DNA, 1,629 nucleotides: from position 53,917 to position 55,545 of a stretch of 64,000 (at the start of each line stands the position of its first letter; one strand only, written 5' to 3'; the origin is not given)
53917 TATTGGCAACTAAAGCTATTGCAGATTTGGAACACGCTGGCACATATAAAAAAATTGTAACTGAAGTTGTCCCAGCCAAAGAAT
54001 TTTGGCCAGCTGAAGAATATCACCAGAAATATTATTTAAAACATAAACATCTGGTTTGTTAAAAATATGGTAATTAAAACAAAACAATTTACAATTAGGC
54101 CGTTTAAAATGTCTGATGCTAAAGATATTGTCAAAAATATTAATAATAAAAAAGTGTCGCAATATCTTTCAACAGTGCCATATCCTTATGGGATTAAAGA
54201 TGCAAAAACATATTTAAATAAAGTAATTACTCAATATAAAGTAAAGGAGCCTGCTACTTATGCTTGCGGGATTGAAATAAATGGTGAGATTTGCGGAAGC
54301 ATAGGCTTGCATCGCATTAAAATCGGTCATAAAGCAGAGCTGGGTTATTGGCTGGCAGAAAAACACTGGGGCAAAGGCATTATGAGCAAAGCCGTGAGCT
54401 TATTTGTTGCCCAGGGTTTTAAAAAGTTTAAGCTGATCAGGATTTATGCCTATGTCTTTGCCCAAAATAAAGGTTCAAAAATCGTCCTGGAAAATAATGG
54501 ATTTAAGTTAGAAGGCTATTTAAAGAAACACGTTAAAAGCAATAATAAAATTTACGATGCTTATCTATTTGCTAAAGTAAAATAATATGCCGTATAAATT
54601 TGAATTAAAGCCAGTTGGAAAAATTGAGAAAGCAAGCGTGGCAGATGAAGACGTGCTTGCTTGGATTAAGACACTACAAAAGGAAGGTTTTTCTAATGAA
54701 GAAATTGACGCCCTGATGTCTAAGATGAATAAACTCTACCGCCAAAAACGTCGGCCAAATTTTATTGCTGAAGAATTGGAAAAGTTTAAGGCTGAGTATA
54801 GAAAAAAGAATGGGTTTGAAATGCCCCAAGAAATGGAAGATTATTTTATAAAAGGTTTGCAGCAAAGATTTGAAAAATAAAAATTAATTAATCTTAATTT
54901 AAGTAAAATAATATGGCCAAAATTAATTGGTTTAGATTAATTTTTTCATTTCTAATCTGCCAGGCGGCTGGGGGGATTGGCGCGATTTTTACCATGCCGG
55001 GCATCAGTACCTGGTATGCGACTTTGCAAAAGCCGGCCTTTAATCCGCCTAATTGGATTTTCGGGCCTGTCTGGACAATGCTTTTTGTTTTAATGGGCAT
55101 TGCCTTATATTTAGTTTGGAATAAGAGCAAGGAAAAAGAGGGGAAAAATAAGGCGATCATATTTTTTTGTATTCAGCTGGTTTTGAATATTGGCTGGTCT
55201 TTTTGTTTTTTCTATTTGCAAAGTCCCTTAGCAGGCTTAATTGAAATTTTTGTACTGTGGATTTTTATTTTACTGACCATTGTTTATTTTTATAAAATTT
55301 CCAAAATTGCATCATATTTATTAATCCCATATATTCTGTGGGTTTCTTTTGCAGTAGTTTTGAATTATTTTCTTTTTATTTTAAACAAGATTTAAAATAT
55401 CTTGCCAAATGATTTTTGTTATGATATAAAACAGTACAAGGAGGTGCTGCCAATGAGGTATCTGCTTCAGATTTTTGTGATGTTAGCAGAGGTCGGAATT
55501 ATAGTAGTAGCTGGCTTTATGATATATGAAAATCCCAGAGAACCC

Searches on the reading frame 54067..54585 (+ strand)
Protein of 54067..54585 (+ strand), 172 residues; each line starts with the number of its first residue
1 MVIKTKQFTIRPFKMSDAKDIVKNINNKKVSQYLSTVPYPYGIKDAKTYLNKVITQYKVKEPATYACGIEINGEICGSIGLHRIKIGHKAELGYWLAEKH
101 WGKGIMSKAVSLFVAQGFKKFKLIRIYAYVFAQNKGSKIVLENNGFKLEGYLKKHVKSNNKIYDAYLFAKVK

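Call 20: search_protein_families(library=pfam, proteins=[window:54067-54585:+], max_evalue=0.001)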
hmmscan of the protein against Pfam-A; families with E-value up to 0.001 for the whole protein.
window:54067-54585:+ (172 aa): 3 families
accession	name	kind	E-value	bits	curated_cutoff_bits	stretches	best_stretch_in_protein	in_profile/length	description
PF13302.13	Acetyltransf_3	-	2.8e-25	90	25.4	1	8-147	2-138/138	Acetyltransferase (GNAT) domain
PF13420.13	Acetyltransf_4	-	6.6e-14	52.7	24.3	1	10-165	1-153/155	Acetyltransferase (GNAT) domain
PF00583.31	Acetyltransf_1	-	4.3e-10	40.3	20.7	1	54-146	24-116/116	Acetyltransferase (GNAT) family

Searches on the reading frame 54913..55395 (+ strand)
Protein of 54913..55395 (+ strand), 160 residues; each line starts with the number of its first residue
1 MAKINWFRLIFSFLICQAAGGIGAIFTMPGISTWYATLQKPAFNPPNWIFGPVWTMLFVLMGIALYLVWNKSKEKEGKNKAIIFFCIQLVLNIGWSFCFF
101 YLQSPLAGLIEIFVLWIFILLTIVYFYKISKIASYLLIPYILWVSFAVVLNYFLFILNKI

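Call 20: search_protein_families(library=pfam, proteins=[window:54913-55395:+], max_evalue=0.001)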
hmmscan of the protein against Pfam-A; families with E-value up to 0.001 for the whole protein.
window:54913-55395:+ (160 aa): 1 family
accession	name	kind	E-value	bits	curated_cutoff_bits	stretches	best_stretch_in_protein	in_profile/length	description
PF03073.20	TspO_MBR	-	1.1e-51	174.8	24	1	13-154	2-143/145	TspO/MBR family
